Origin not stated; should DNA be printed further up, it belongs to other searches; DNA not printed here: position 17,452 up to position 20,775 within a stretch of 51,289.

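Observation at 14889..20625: Ketosynthase-less, fusion-rich aryl-polyene/flexirubin-type lipid loading and export module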

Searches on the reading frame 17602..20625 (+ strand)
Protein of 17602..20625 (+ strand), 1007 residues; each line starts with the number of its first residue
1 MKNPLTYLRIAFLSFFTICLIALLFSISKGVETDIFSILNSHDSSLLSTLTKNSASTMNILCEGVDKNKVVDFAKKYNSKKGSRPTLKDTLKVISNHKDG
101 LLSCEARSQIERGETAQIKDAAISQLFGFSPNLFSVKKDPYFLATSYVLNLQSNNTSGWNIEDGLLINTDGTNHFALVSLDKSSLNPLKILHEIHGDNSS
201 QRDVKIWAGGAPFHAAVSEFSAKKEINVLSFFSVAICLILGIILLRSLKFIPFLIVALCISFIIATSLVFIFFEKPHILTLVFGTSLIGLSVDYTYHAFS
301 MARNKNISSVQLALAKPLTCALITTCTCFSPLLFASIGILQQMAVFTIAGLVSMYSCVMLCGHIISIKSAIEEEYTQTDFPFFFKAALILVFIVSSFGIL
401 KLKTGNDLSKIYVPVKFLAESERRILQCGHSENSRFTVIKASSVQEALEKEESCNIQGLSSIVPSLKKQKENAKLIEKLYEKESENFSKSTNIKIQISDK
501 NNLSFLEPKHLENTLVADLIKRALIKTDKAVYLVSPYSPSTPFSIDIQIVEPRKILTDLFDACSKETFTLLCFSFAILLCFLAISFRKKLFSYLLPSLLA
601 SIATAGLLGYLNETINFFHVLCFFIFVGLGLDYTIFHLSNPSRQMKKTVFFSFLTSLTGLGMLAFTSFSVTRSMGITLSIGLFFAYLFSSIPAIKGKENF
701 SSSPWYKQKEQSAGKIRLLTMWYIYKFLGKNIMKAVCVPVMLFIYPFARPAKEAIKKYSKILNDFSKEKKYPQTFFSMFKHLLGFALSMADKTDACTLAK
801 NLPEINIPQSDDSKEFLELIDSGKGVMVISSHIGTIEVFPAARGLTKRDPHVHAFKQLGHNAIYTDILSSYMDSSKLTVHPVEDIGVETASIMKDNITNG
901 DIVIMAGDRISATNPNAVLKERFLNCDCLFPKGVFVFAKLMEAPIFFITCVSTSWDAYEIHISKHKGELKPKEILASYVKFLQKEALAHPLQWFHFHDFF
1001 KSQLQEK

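Call 3: search_protein_families(library=pfam, proteins=[window:17602-20625:+], max_evalue=0.1)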
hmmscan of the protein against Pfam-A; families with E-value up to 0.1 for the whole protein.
window:17602-20625:+ (1007 aa): 2 families
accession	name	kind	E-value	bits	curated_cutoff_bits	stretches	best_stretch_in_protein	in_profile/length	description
PF03176.21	MMPL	-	3.2e-07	30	20.5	1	543-694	121-298/333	MMPL family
PF03279.18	Lip_A_acyltrans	-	0.027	14.1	22.3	1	819-1001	116-294/295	Bacterial lipid A biosynthesis acyltransferase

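Call 4: search_protein_families(library=ncbifam, proteins=[window:17602-20625:+], max_evalue=0.1)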
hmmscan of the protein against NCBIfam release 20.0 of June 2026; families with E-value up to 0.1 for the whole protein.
window:17602-20625:+ (1007 aa): 5 families
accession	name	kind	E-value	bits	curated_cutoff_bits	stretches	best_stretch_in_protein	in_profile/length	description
TIGR03480.1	HpnN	hypoth_equivalog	2.1e-10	39.2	751.85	2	575-686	725-845/862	hopanoid biosynthesis associated RND transporter like protein HpnN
TIGR00921.1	2A067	subfamily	6.9e-05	21.1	351.9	2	387-637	10-266/733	hydrophobe/amphiphile efflux-3 (HAE3) family transporter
NF052374.1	HopndTporHpnN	equivalog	0.0029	15.7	1100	1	573-685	723-842/858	hopanoid transporter HpnN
NF004578.0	PRK05922.1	equivalog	0.0078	15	604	1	18-78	145-206/434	type III secretion system ATPase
TIGR00833.1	actII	subfamily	0.012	13.8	874.7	0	205-364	154-328/910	MMPL family RND transporter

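Call 33: search_solved_structures(query=window:17602-20625:+, max_evalue=1, show_alignments=0)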
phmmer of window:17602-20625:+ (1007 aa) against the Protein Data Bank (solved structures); distinct sequences matched with E-value up to 1: 4.
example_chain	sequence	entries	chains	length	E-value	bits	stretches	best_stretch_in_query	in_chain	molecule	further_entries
6wu0_B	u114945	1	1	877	0.0075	17.8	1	229-361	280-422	Hopanoid biosynthesis associated RND transporter like protein HpnN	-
5khn_B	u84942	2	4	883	0.039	15.5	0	574-688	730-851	RND transporter | Putative RND superfamily efflux pump membrane protein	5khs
6d52_B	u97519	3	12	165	0.78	11.2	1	163-219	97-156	Superoxide dismutase [Cu-Zn] 1 | Superoxide dismutase [Cu-Zn]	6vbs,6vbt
1eqw_A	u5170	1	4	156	0.94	10.9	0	163-218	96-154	CU,ZN SUPEROXIDE DISMUTASE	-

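Call 39: find_homologous_proteins(query=window:17602-20625:+, max_evalue=0.00001)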
Query window:17602-20625:+ (1007 aa): 122 proteins with E <= 0.00001 among 8000 candidates; the best 120 are listed.
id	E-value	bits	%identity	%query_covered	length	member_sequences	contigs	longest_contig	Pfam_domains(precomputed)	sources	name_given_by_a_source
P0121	0.0e+0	2212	99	100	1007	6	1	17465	PF03176.22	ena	-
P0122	1.0e-249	850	42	97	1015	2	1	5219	PF03176.22,PF03279.19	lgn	-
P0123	1.5e-243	829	40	99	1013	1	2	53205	-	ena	-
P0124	2.1e-241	822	40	97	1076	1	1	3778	PF03279.19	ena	-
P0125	6.4e-236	804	42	98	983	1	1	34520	-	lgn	-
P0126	1.2e-233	797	40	98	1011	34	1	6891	-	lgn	-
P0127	2.0e-228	779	40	97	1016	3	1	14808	PF03279.19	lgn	-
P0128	2.0e-226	773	40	97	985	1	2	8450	-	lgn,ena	-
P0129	1.6e-223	763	40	96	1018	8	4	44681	PF03176.22,PF03279.19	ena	-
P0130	3.6e-222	759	39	96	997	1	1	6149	-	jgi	-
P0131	1.3e-220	754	39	97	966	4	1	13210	-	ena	-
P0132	6.6e-218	745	39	99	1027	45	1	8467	-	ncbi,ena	-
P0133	6.4e-166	573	36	98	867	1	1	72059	-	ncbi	-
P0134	3.1e-162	560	35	98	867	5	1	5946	-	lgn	-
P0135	7.8e-146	506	35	96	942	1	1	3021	PF03176.22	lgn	-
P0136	2.7e-141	491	38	68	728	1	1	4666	PF03176.22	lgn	-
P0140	1.3e-126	442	36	67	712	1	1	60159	PF03176.22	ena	-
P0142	9.4e-90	320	33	66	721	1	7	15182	PF03176.22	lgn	-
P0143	2.7e-88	316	32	68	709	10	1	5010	PF03176.22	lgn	-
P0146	9.5e-70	254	30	68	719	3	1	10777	PF03176.22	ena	-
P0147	2.2e-33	134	22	67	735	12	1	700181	PF03176.22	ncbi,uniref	ncbi:MMPL family transporter [Terasakiella pusilla]|uniref:MMPL family transporter n=1 Tax=Terasakie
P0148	3.1e-29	120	25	59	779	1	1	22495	PF03176.22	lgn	-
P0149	4.3e-28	116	25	59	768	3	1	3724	PF03176.22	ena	-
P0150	4.4e-28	116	23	45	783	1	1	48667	PF03176.22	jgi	jgi:predicted exporter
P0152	5.1e-27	113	25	49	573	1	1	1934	PF03176.22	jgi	jgi:hypothetical protein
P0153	9.1e-27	112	25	59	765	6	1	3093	PF03176.22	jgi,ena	jgi:predicted exporter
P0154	1.3e-26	112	25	59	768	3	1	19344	PF03176.22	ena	-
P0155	1.3e-26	111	23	66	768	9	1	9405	PF03176.22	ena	-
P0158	1.5e-24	105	23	43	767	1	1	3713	PF03176.22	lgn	-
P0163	2.0e-18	84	22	46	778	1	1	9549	PF03176.22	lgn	-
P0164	8.6e-18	82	25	45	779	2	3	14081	PF03176.22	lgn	-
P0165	1.9e-17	81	24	46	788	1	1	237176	PF03176.22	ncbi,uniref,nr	ncbi:MMPL family transporter [Xanthomonas campestris]|uniref:MMPL family transporter n=1 Tax=Xanthom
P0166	2.2e-17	81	25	45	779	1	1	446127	PF03176.22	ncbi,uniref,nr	ncbi:MMPL family transporter [Pseudoxanthomonas composti]|uniref:Membrane transport protein MMPL dom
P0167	4.0e-17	80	23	49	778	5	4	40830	PF03176.22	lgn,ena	-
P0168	8.3e-17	79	24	49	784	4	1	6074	PF03176.22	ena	-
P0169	9.0e-17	79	23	42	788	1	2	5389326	PF03176.22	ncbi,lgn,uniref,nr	ncbi:MMPL family transporter [Xanthomonas axonopodis pv. poinsettiicola]|uniref:MMPL family transpor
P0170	1.4e-16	78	25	45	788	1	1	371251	PF03176.22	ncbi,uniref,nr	ncbi:putative exporter [Xanthomonas arboricola]|uniref:MMPL family transporter n=1 Tax=Xanthomonas e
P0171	2.2e-16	78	25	45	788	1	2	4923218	PF03176.22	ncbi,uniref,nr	ncbi:MMPL family transporter [Xanthomonas euroxanthea]|uniref:MMPL family transporter n=1 Tax=Xantho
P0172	2.2e-16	78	24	45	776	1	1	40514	PF03176.22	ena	-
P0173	4.0e-16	77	24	45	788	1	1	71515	PF03176.22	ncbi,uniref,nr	ncbi:MMPL family transporter [Xanthomonas sp. BRIP62418]|uniref:MMPL family transporter n=1 Tax=Xant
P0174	5.8e-16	76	23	45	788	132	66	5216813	PF03176.22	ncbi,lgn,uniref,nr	ncbi:MMPL family transporter [Xanthomonas hortorum]|uniref:Membrane transport protein MMPL domain-co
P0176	7.3e-16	76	24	46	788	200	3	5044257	PF03176.22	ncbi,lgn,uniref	ncbi:MMPL family transporter [Xanthomonas cannabis]|uniref:MMPL family transporter n=1 Tax=Xanthomon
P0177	1.0e-15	75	23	46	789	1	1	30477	PF03176.22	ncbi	ncbi:MAG: MMPL family transporter [Pseudoxanthomonas sp.]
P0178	1.2e-15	75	24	42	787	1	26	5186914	PF03176.22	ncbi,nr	ncbi:MMPL family transporter [Xanthomonas arboricola]|nr:MMPL family transporter [Xanthomonas arbori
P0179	1.6e-15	75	34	12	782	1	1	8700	PF03176.22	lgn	-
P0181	3.5e-15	74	24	42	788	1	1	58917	PF03176.22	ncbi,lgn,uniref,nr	ncbi:MMPL family transporter [Xanthomonas campestris pv. asclepiadis]|uniref:MMPL family transporter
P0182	8.7e-15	72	27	26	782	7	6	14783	PF03176.22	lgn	-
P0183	1.1e-14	72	23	44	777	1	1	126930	PF03176.22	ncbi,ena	-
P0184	1.3e-14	72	21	57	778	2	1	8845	PF03176.22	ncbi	-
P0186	1.8e-14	71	24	45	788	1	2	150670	PF03176.22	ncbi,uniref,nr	ncbi:MMPL family transporter [Xanthomonas melonis]|uniref:MMPL family transporter n=1 Tax=Xanthomona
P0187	1.8e-14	71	30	13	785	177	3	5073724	PF03176.22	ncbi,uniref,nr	ncbi:hypothetical protein NB688_000481 [Xanthomonas sacchari]|uniref:Membrane transport protein MMPL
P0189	2.2e-14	71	27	21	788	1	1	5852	PF03176.22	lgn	-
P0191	2.2e-14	71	24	44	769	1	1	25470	PF03176.22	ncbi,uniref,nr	ncbi:MMPL family transporter [Xanthomonas sp. NCPPB 1067]|uniref:MMPL family transporter n=1 Tax=Xan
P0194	3.2e-14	70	31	11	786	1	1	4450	PF03176.22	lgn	-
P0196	3.8e-14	70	24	44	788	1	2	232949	PF03176.22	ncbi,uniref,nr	ncbi:MMPL family transporter [Xanthomonas melonis]|uniref:Membrane transport protein MMPL domain-con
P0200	5.7e-14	70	23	45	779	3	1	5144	PF03176.22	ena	-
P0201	1.1e-13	69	22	52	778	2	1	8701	PF03176.22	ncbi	-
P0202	1.1e-13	69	34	10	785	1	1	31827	PF03176.22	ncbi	-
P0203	1.3e-13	68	32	12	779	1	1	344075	PF03176.22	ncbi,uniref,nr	ncbi:MMPL family transporter [Pseudoxanthomonas sacheonensis]|uniref:MMPL family transporter n=1 Tax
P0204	1.5e-13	68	24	21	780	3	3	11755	PF03176.22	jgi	jgi:predicted exporter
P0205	1.6e-13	68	36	11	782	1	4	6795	PF03176.22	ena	-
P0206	2.0e-13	68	24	45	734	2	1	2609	PF03176.22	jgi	jgi:predicted exporter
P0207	2.1e-13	68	22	45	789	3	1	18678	PF03176.22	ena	-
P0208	2.6e-13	67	36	11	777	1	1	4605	PF03176.22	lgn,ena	-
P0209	2.6e-13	67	31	13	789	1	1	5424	PF03176.22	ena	-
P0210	3.4e-13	67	23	45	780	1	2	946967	PF03176.22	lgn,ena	-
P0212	4.8e-13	67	38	9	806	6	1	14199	PF03176.22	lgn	-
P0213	6.6e-13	66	34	11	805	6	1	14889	PF03176.22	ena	-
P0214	8.4e-13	66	23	45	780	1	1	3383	PF03176.22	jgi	-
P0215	1.2e-12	65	33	12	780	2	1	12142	PF03176.22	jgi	-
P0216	1.3e-12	65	24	45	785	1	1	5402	PF03176.22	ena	-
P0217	1.5e-12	65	30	13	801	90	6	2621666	PF03176.22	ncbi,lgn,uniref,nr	ncbi:MMPL family transporter [Xylella fastidiosa subsp. multiplex]|uniref:MMPL family transporter n=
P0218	1.5e-12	65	29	13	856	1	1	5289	PF03176.22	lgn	-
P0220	2.3e-12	64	24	45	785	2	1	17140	PF03176.22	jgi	jgi:predicted exporter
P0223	3.4e-12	64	23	45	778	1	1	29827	PF03176.22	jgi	jgi:predicted exporter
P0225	3.8e-12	64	37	12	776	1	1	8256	PF03176.22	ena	-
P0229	4.9e-12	63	32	12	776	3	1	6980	PF03176.22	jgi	jgi:predicted exporter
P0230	7.6e-12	63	23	45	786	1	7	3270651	PF03176.22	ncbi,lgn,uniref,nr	ncbi:membrane protein [Lysobacter helvus]|uniref:Membrane protein n=2 Tax=Lysobacteraceae TaxID=3203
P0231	8.7e-12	62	20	48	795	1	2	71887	PF03176.22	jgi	jgi:predicted exporter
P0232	9.1e-12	62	34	11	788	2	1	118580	PF03176.22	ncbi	-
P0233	1.1e-11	62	23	45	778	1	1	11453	PF03176.22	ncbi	-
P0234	1.1e-11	62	23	45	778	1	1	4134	PF03176.22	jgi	jgi:predicted exporter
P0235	1.6e-11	62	22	45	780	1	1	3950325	PF03176.22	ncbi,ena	-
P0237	6.0e-11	60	23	50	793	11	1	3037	PF03176.22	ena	-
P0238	6.3e-11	60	21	28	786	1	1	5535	PF03176.22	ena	-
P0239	6.4e-11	60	33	12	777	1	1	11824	PF03176.22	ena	-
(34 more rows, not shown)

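Call 42: search_solved_structures(query=A2, max_evalue=1, show_alignments=0)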
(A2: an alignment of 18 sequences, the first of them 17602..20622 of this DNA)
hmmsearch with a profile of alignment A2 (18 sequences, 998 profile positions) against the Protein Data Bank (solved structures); distinct sequences matched with E-value up to 1: 3.
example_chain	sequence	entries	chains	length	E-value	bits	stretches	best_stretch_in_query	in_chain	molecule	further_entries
5khn_B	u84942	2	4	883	5.1e-16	61.2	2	572-698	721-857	RND transporter | Putative RND superfamily efflux pump membrane protein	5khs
6wu0_B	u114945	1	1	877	2.4e-15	59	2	572-697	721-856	Hopanoid biosynthesis associated RND transporter like protein HpnN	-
5kn7_B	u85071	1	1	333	0.13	13.5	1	809-847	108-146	Lipid A biosynthesis lauroyl acyltransferase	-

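Call 54: predict_structure(alignment_id=A2)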
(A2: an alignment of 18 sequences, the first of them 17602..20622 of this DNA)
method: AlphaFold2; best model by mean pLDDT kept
length: 1007 residues; sequences in the alignment: 18
mean_pLDDT: 81.0   pTM: 0.57
mean pLDDT of the five models: 81.0, 79.8, 78.5, 76.5, 76.3
residues with pLDDT >= 90: 181; 70-90: 686; 50-70: 101; < 50: 39
segments of 3 or more residues with pLDDT < 50: 40-42, 369-380, 695-711, 1003-1007
pLDDT, mean of each block of 10 residues (from residue 1): 72 85 79 59 62 76 90 84 65 83 88 89 80 79 85 60 74 85 82 84 84 84 82 87 83 89 91 83 78 84 63 80 88 80 90 90 61 39 67 78 76 83 79 73 89 83 87 90 87 76 80 72 76 80 78 79 83 85 85 88 90 86 88 86 80 89 82 89 90 52 40 69 89 90 85 89 84 87 90 86 89 93 92 84 79 73 74 81 72 90 88 75 89 90 93 91 92 94 93 83 41
secondary structure, 60 per line:
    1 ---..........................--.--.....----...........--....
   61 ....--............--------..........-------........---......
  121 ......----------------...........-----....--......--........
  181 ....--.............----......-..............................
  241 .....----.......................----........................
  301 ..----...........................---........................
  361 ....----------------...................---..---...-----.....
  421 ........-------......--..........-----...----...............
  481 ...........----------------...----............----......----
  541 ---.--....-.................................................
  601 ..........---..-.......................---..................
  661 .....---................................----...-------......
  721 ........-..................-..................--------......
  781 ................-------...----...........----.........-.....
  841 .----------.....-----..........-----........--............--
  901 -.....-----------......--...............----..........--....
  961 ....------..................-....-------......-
elements in order (helices of 4 or more, strands of 3 or more residues): H4-29 H35-38 H44-54 E57-64 H67-78 H87-96 H104-111 H115-126 H143-153 E159-162 E165-170 E173-181 H187-199 E204-209 H211-245 H250-272 H278-302 H307-333 H338-364 H381-399 H416-428 E436-441 H444-453 H466-491 H515-523 E524-526 E531-536 E547-550 H552-610 H617-639 H643-665 H669-700 H715-728 H730-747 H749-766 H775-796 E804-806 H811-821 E826-834 H836-841 E852-856 H862-871 E877-881 H887-898 E902-906 E918-923 E926-931 H932-940 E945-954 E957-964 H971-988 H1001-1006

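Call 57: fold_search(model_id=the predicted structure, library=pdb)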
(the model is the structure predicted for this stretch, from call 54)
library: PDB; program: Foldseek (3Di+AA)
matches with E <= 10: 588; with E <= 0.001: 314
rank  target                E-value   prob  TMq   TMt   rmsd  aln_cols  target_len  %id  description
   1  5khn_A                1.1e-14  1.00  0.44  0.51  14.0       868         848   12  Crystal structures of the Burkholderia multivorans hopanoid transporter HpnN (released 2017-06-14)
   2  6wu0                  1.1e-14  1.00  0.43  0.50  15.5       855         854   14  CryoEM structure of Burkholderia pseudomallei hopanoid biosynthesis-associated RND transporter HpnN (released 2021-02-03)
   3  8v0g                  1.3e-14  1.00  0.40  0.40  14.8       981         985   13  plasmodium falciparum Niemann-Pick type C1-related protein form I (released 2024-11-13)
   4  5khs_A                1.4e-14  1.00  0.44  0.51  15.2       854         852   13  Crystal structures of the Burkholderia multivorans hopanoid transporter HpnN (released 2017-06-14)
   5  5khn_B                2.5e-14  1.00  0.44  0.51  15.3       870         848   14  Crystal structures of the Burkholderia multivorans hopanoid transporter HpnN (released 2017-06-14)
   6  8v1g                  2.5e-14  1.00  0.40  0.41  15.1       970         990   12  plasmodium falciparum Niemann-Pick type C1-related protein bound with MMV009108 (released 2024-11-20)
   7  9u4t_A                5.8e-14  1.00  0.41  0.52  11.1       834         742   12  Cryo-EM map of MSMEG_3496 in complex with AcpM, size exclusion chromatography peak1 (released 2025-12-10)
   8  9gi0_B                6.3e-14  1.00  0.38  0.50  11.9       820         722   12  Truncated MmpL4 in detergent (released 2025-02-19)
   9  9b43                  1.6e-13  1.00  0.41  0.54   9.6       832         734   12  Mycolicibacterium smegmatis MmpL4 structure (released 2024-10-02)
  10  9syj_C                1.9e-13  1.00  0.38  0.51  10.8       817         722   12  Asymmetric hexameric MmpS4-MmpL4 complex from Mycobacterium tuberculosis with "short" coiled-coil domain (released 2026-01-28)
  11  9mw0_D                4.5e-13  1.00  0.37  0.46  13.9       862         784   12  Bipartite complex of MmpL5-AcpM from Mycolicibacterium smegmatis (released 2025-07-30)
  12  5khs_B                5.8e-13  1.00  0.45  0.52  14.7       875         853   12  Crystal structures of the Burkholderia multivorans hopanoid transporter HpnN (released 2017-06-14)
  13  6ajg                  8.8e-13  1.00  0.42  0.46  10.3       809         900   11  Crystal structure of mycolic acid transporter MmpL3 from Mycobacterium smegmatis complexed with SQ109 (released 2018-12-26)
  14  8v12                  1.1e-12  1.00  0.37  0.38  15.2       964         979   13  plasmodium falciparum Niemann-Pick type C1-related protein form II (released 2024-11-13)
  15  9syj_B                1.2e-12  1.00  0.39  0.48  13.1       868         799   12  Asymmetric hexameric MmpS4-MmpL4 complex from Mycobacterium tuberculosis with "short" coiled-coil domain (released 2026-01-28)
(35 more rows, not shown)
